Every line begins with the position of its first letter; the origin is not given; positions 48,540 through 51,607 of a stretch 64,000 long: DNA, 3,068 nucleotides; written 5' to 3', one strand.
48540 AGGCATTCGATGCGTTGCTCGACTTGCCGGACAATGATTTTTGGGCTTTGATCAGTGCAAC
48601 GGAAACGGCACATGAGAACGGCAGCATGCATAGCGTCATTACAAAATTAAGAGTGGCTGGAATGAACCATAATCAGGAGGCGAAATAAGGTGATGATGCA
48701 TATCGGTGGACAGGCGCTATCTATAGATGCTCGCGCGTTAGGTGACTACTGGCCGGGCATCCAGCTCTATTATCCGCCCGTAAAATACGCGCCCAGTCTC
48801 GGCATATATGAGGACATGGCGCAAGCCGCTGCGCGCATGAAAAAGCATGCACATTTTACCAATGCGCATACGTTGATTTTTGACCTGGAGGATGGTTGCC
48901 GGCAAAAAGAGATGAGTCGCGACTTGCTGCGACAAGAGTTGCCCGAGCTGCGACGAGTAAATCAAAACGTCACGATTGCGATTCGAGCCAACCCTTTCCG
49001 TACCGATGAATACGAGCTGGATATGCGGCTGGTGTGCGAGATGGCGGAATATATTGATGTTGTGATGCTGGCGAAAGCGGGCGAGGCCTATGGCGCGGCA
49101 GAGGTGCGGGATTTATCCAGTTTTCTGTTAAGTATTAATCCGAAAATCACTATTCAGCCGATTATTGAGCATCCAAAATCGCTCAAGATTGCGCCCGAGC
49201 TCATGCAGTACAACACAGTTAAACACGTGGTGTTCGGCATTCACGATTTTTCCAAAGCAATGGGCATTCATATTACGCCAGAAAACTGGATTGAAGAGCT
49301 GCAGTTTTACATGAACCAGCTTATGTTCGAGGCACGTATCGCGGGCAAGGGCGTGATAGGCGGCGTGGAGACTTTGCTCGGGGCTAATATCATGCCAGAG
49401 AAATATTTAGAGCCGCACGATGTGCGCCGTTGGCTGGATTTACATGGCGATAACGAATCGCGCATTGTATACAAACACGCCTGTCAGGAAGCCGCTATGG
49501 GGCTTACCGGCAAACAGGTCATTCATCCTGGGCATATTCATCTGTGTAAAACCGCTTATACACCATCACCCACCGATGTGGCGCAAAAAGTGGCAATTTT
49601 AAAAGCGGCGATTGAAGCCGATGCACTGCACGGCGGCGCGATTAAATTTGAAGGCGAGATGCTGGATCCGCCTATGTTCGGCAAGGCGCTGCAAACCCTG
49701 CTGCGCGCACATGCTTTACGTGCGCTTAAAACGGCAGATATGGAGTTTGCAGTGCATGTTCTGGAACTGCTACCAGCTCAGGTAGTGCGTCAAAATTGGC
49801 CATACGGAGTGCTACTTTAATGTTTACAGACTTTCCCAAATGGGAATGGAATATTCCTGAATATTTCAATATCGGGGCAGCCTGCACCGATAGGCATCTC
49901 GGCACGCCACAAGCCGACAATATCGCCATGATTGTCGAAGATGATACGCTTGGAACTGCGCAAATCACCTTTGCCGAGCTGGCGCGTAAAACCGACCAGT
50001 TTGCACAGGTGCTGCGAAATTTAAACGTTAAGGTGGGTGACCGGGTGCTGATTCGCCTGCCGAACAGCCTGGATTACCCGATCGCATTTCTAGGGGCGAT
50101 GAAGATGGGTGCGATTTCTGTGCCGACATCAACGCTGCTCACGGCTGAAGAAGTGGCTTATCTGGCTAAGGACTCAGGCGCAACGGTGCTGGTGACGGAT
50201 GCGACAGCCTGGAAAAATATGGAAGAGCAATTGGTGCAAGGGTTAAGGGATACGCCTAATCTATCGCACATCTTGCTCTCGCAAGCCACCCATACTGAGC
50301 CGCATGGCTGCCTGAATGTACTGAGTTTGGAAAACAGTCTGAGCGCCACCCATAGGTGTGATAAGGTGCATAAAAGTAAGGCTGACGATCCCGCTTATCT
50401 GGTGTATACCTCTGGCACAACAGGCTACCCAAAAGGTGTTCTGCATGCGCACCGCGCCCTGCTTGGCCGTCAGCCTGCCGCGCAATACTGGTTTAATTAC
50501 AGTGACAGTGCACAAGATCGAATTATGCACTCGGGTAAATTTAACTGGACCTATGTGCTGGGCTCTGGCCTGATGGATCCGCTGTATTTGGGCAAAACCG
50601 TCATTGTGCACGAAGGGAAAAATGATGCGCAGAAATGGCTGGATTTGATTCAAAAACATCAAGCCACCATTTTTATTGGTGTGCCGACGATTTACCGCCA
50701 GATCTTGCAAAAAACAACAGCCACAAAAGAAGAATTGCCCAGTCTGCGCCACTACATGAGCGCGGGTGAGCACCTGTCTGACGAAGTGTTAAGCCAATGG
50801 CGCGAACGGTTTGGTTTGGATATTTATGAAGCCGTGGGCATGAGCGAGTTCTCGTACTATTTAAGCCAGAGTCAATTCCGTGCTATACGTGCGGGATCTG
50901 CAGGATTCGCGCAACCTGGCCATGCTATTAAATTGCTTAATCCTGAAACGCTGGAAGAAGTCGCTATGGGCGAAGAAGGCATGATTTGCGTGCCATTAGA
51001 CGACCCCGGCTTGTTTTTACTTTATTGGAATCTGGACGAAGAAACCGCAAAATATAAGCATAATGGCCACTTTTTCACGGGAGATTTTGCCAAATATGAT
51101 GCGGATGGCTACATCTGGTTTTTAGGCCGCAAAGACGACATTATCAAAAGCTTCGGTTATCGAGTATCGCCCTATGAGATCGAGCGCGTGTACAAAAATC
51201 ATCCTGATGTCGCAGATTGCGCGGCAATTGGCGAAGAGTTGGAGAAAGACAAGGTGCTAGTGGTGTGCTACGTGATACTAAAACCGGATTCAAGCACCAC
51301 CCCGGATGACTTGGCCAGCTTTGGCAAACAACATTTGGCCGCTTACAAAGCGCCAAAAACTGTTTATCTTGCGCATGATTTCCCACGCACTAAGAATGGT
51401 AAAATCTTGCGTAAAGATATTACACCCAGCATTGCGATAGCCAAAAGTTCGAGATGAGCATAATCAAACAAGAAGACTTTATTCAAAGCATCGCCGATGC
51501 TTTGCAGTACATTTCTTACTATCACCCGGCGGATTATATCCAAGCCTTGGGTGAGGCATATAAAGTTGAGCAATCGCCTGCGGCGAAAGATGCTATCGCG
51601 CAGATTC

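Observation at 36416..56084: Candidate new acetyl-CoA assimilation route: a citramalate/mesaconate arm linked to the methylcitrate cycle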

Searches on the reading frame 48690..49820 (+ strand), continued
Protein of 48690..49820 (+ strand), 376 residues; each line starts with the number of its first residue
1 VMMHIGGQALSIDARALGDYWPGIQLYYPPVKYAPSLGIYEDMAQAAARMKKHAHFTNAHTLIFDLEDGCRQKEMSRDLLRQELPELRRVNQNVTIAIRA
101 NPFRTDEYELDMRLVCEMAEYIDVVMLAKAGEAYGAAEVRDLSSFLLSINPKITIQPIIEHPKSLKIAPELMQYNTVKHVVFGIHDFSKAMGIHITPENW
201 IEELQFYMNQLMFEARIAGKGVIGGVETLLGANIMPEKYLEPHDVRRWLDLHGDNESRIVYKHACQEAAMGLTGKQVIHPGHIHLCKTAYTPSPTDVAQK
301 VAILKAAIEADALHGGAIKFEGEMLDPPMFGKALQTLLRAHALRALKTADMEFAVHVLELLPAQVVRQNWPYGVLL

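Call 96: find_encoding_contigs(protein=P0401, flank=10000, max_places=1)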
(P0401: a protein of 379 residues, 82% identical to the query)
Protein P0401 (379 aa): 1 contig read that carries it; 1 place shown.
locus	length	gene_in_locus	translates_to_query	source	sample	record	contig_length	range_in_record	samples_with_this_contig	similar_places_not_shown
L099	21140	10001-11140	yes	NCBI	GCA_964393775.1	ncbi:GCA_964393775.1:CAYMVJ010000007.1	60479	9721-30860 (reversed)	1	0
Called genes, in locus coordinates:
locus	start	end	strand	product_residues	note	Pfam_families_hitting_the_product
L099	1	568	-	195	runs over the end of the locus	PF07719:TPR_2 (faint), PF13174:TPR_6 (faint), PF13371:TPR_9 (faint), PF13374:TPR_10 (faint), PF13424:TPR_12 (faint), PF13428:TPR_14 (faint), PF14559:TPR_19 (faint), PF13432:TPR_16 (weak), +8 more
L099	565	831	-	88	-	-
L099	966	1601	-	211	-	PF00072:Response_reg, PF08281:Sigma70_r4_2, PF00196:GerE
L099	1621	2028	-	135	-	PF00072:Response_reg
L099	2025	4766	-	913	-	PF00512:HisKA, PF02518:HATPase_c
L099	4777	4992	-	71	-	-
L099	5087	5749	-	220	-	PF00929:RNase_T, PF16473:Rv2179c-like (faint)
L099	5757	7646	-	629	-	PF00571:CBS, PF03445:DUF294, PF10335:DUF294_C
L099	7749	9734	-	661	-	PF16177:ACAS_N, PF00501:AMP-binding, PF13193:AMP-binding_C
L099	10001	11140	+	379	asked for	PF03328:HpcH_HpaI, PF15617:C-C_Bond_Lyase (faint)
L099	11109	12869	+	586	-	PF00501:AMP-binding, PF13193:AMP-binding_C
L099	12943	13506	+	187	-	PF03350:UPF0114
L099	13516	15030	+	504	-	PF05681:Fumerase, PF05683:Fumerase_C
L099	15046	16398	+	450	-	PF00069:Pkinase, PF07714:PK_Tyr_Ser-Thr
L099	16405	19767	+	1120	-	PF17757:UvrB_inter, PF21132:MFD_D3, PF02559:CarD_TRCF_RID, PF00270:DEAD, PF04851:ResIII, PF00271:Helicase_C, PF03461:TRCF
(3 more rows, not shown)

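Call 103: predict_structure(alignment_id=A1)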
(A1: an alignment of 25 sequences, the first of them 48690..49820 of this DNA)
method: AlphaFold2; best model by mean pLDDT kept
length: 376 residues; sequences in the alignment: 25
mean_pLDDT: 91.2   pTM: 0.88
mean pLDDT of the five models: 91.2, 91.1, 90.9, 90.2, 90.1
residues with pLDDT >= 90: 312; 70-90: 41; 50-70: 11; < 50: 12
segments of 3 or more residues with pLDDT < 50: 1-12
pLDDT, mean of each block of 10 residues (from residue 1): 30 62 94 87 95 93 89 95 97 95 96 98 97 97 97 97 98 95 96 94 96 94 91 92 96 95 96 94 96 96 97 91 94 94 91 91 84 64
secondary structure, 60 per line:
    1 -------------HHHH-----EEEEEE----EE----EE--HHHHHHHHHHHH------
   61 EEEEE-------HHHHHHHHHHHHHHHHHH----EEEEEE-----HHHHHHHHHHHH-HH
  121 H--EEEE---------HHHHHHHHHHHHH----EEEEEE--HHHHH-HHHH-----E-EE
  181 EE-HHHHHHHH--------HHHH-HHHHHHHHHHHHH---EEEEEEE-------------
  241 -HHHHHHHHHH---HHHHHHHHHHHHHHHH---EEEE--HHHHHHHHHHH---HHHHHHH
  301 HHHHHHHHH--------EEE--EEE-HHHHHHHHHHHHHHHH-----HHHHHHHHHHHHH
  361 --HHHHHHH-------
elements in order: H14-17 E23-28 H43-54 E61-65 H73-90 E95-100 H106-117 E124-127 H137-149 E154-159 H162-166 H168-171 E179-182 H184-191 H200-203 H205-217 E221-227 H242-251 H255-270 E274-277 H280-290 H294-309 E318-320 E323-325 H327-342 H348-360 H363-369

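Call 105: fold_search(model_id=the predicted structure, library=pdb)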
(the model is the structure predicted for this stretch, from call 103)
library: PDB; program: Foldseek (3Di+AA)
matches with E <= 10: 1759; with E <= 0.001: 589
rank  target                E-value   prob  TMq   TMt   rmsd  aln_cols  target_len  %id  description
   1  4l9y_A                2.7e-16  1.00  0.61  0.72   5.0       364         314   20  Crystal Structure of Rhodobacter sphaeroides malyl-CoA lyase in complex with magnesium, glyoxylate, and propionyl-CoA (released 2013-12-04)
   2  5vxc                  3.1e-16  1.00  0.65  0.80   4.5       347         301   19  Crystal Structure Analysis of human CLYBL in complex with free CoASH (released 2017-11-01)
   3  5vxo_A                8.6e-16  1.00  0.62  0.77   4.6       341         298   20  Crystal Structure Analysis of human CLYBL in complex with propionyl-CoA (released 2017-11-01)
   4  6as5_A                1.2e-15  1.00  0.54  0.73   5.6       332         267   22  CRYSTAL STRUCTURE OF PROTEIN CitE FROM MYCOBACTERIUM TUBERCULOSIS IN COMPLEX WITH MAGNESIUM, ACETOACETATE AND COENZYME (released 2018-08-01)
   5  4l9z_A                1.7e-15  1.00  0.65  0.77   3.9       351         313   19  Crystal Structure of Rhodobacter sphaeroides malyl-CoA lyase in complex with magnesium, oxalate, and CoA (released 2013-12-04)
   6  4l9y_C                2.3e-15  1.00  0.64  0.75   4.4       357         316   20  Crystal Structure of Rhodobacter sphaeroides malyl-CoA lyase in complex with magnesium, glyoxylate, and propionyl-CoA (released 2013-12-04)
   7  6arb_A                2.5e-15  1.00  0.54  0.73   5.8       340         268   22  CRYSTAL STRUCTURE OF PROTEIN CitE FROM MYCOBACTERIUM TUBERCULOSIS IN COMPLEX WITH MAGNESIUM, PYRUVATE AND COENZYME A (released 2018-08-01)
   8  6aq4_C                3.0e-15  1.00  0.55  0.75   5.4       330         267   22  CRYSTAL STRUCTURE OF PROTEIN CiTE FROM MYCOBACTERIUM TUBERCULOSIS IN COMPLEX WITH MAGNESIUM, PYRUVATE AND CITRAMALYL-C (released 2018-08-01)
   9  6aq4_B                3.9e-15  1.00  0.57  0.77   4.6       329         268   22  CRYSTAL STRUCTURE OF PROTEIN CiTE FROM MYCOBACTERIUM TUBERCULOSIS IN COMPLEX WITH MAGNESIUM, PYRUVATE AND CITRAMALYL-C (released 2018-08-01)
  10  4l9y_F                5.4e-15  1.00  0.61  0.73   4.9       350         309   20  Crystal Structure of Rhodobacter sphaeroides malyl-CoA lyase in complex with magnesium, glyoxylate, and propionyl-CoA (released 2013-12-04)
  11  5ugr                  8.7e-15  1.00  0.59  0.67   5.4       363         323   21  Malyl-CoA lyase from Methylobacterium extorquens (released 2017-02-08)
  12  8khl_C                1.5e-14  1.00  0.62  0.83   3.8       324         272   21  (S)-citramalyl-CoA lyase (released 2024-05-15)
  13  6aq4_A                1.7e-14  1.00  0.55  0.75   5.3       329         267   22  CRYSTAL STRUCTURE OF PROTEIN CiTE FROM MYCOBACTERIUM TUBERCULOSIS IN COMPLEX WITH MAGNESIUM, PYRUVATE AND CITRAMALYL-C (released 2018-08-01)
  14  8khl_A                2.3e-14  1.00  0.61  0.82   4.2       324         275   20  (S)-citramalyl-CoA lyase (released 2024-05-15)
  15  1sgj_A                4.3e-14  1.00  0.55  0.86   2.7       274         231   19  Crystal structure of citrate lyase beta subunit (released 2004-08-17)
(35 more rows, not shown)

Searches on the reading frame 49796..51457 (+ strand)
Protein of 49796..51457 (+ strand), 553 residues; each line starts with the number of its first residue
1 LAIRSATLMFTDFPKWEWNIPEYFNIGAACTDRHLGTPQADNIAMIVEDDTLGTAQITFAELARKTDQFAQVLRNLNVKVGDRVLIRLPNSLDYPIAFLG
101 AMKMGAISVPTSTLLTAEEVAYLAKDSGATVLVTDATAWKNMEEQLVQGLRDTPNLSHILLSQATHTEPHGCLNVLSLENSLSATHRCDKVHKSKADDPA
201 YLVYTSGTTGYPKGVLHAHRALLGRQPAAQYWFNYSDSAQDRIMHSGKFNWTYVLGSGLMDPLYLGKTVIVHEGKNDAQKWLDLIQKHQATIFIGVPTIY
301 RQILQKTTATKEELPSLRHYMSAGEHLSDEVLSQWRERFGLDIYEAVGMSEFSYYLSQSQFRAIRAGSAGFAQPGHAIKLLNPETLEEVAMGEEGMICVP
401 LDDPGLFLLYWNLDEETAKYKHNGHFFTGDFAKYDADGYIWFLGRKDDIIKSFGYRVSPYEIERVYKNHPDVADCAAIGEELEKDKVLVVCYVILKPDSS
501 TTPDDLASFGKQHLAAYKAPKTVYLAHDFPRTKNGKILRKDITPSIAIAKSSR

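Call 3: search_protein_families(library=ncbifam, proteins=[window:49796-51457:+], max_evalue=0.00001)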
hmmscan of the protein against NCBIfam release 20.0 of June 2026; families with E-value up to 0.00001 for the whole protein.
window:49796-51457:+ (553 aa): 104 families (the best 25 are shown)
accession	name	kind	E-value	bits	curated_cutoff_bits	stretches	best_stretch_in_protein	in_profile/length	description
NF004837.0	PRK06187.1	subfamily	1.7e-97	326.9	476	1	53-546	33-522/531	long-chain-fatty-acid--CoA ligase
NF003313.0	PRK04319.1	equivalog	1.9e-91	307.1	729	1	17-540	36-555/574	acetate--CoA ligase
NF047394.1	AcylCoAsynMbcS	equivalog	5.4e-90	302.5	850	1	20-542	8-516/525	acyl-CoA synthetase MbcS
TIGR02262.1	benz_CoA_lig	subfamily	2.7e-88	296.9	375.25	1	24-539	3-502/508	benzoate-CoA ligase family protein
NF053567.1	HBDA_AROS1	equivalog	1.2e-81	274.6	1000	1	54-539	37-512/523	3-hydroxybenzoate--CoA ligase HbdA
NF006182.0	PRK08316.1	subfamily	7.1e-76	255.8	663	1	43-543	28-514/523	fatty acyl-CoA synthetase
NF004114.0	PRK05605.1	equivalog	1.3e-73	248.2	766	2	186-547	210-570/575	long-chain-fatty-acid--CoA ligase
NF005702.0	PRK07514.1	subfamily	1.5e-72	244.6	558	1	52-539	25-493/506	malonyl-CoA synthase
NF004822.0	PRK06178.1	equivalog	1.6e-71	241.6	782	1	55-546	61-567/571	acyl-CoA synthetase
TIGR02188.1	Ac_CoA_lig_AcsA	equivalog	1.6e-70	238.1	724.95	1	15-540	47-599/629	acetate--CoA ligase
NF006181.0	PRK08314.1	subfamily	2.9e-70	237.1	705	1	55-540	48-548/563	long-chain-fatty-acid--CoA ligase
NF001208.0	PRK00174.1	subfamily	2.1e-67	227.9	657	1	12-540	65-614/649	acetate--CoA ligase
NF004229.0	PRK05677.1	subfamily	4.8e-67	226.7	879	1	55-542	48-551/563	long-chain-fatty-acid--CoA ligase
NF005307.0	PRK06839.1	equivalog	4.2e-65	220.3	748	1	40-543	16-490/496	o-succinylbenzoate--CoA ligase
TIGR03098.1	ligase_PEP_1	hypoth_equivalog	2.8e-64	217.5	592.35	1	50-542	24-514/517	acyl-CoA ligase (AMP-forming), exosortase A system-associated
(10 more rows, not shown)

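Call 5: search_protein_families(library=pfam, proteins=[window:49796-51457:+], max_evalue=0.01)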
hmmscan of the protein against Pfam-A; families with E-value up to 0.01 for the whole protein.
window:49796-51457:+ (553 aa): 2 families
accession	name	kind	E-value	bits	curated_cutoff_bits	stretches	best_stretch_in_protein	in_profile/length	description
PF00501.34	AMP-binding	-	3.5e-76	256.9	29.9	1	41-411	10-384/384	AMP-binding enzyme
PF13193.12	AMP-binding_C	-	1.1e-15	58.7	24.5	1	461-536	1-76/76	AMP-binding enzyme C-terminal domain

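Call 13: search_solved_structures(query=window:49796-51457:+, max_evalue=1e-40)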
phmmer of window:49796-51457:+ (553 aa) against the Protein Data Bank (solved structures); distinct sequences matched with E-value up to 1e-40: 44.
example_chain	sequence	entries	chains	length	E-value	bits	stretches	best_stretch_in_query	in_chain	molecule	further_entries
4rlf_A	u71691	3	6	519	2.9e-61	211.1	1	55-541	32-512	Benzoate-coenzyme A ligase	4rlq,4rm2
4rm3_A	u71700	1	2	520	2.9e-61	211.1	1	55-541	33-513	Benzoate-coenzyme A ligase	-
4eat_A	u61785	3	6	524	3e-61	211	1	55-541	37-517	Benzoate-coenzyme A ligase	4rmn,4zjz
6m2o_A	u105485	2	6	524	6.7e-61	209.9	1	55-541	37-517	Benzoate-coenzyme A ligase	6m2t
6m2u_A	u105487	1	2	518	6.7e-61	209.9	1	55-540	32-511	Benzoate-coenzyme A ligase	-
3etc_A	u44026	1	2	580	5.1e-59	203.7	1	16-542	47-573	AMP-binding protein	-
2v7b_A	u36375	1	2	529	2.4e-57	198.2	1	50-539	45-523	BENZOATE-COENZYME A LIGASE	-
4wv3_A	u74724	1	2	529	2.8e-57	197.9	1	55-545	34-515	Anthranilate-CoA ligase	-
9g79_B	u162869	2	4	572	7.6e-55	189.9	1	17-541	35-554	Acetyl-coenzyme A synthetase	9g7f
8biq_D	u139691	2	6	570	6.9e-54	186.7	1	41-542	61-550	4-hydroxybutyrate--CoA ligase 1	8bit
5u2a_A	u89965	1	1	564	2.2e-53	185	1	25-539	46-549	AMP-dependent synthetase and ligase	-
1ry2_A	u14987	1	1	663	4.7e-53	184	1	17-543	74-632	acetyl-coenzyme A synthetase 1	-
8rwj_D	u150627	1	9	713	8.1e-53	183.2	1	17-543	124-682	Acetyl-coenzyme A synthetase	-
7kdn_A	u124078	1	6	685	3.6e-52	181.1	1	18-542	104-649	Acetyl-coenzyme A synthetase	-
4gxq_A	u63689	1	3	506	6.1e-52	180.3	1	51-539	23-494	Malonyl CoA synthetase, Benzoate-CoA ligase Chimeric protein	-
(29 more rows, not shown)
